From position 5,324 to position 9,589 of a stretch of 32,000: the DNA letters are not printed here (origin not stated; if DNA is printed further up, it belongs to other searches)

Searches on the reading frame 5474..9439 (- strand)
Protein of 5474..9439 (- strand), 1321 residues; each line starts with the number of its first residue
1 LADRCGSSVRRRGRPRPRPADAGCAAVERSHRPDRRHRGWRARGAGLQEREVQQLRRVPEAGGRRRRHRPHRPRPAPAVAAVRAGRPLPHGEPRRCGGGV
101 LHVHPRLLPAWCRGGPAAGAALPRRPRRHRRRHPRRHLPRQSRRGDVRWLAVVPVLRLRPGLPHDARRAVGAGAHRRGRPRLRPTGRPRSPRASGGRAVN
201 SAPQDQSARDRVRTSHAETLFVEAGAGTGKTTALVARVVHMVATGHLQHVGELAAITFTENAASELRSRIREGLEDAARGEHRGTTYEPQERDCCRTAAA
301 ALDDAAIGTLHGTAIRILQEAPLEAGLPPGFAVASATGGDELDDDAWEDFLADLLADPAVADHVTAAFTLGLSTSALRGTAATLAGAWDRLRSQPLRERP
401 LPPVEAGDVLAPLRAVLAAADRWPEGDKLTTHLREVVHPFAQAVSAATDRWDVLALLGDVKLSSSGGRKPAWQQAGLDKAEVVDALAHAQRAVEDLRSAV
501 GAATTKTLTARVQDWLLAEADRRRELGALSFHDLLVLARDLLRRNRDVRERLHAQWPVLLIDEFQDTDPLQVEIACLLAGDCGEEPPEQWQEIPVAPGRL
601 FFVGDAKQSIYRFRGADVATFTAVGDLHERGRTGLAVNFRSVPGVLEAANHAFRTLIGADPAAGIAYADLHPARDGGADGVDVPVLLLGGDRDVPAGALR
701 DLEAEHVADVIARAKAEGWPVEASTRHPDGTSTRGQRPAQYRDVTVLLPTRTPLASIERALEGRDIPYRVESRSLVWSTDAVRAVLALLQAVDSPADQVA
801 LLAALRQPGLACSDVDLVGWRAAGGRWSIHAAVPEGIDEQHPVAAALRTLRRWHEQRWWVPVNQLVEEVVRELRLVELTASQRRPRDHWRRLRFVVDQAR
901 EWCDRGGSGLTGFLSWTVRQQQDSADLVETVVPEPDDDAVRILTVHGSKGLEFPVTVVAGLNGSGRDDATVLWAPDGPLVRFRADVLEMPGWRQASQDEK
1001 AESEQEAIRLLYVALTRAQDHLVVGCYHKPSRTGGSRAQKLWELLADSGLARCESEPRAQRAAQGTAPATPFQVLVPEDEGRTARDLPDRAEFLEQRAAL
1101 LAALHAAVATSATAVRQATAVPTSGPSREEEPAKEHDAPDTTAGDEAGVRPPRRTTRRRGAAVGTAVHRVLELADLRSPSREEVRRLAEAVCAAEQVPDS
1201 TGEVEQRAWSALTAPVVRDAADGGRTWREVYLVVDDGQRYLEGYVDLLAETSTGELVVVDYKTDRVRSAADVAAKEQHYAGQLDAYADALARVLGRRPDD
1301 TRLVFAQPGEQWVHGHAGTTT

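Call 68: search_protein_families(library=pfam, proteins=[window:5474-9439:-], max_evalue=0.001)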
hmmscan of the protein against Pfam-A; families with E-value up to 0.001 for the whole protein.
window:5474-9439:- (1321 aa): 6 families
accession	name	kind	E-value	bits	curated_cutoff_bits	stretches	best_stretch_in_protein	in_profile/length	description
PF00580.27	UvrD-helicase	-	1.4e-47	163.1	23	1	211-623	8-265/271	UvrD/REP helicase N-terminal domain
PF13245.12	AAA_19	-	1.9e-17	64.1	25.1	2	214-291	8-78/134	AAA domain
PF13361.12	UvrD_C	-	1.9e-16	60.9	25.6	1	936-1025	283-346/350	UvrD-like helicase C-terminal domain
PF12705.13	PDDEXK_1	-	2.7e-13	50.8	22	1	1158-1304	34-185/247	PD-(D/E)XK nuclease superfamily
PF13538.12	UvrD_C_2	-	1.5e-09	38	27.4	0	1004-1024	31-51/52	UvrD-like helicase C-terminal domain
PF13604.12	AAA_30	-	9.2e-06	26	27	0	207-269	8-65/191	AAA domain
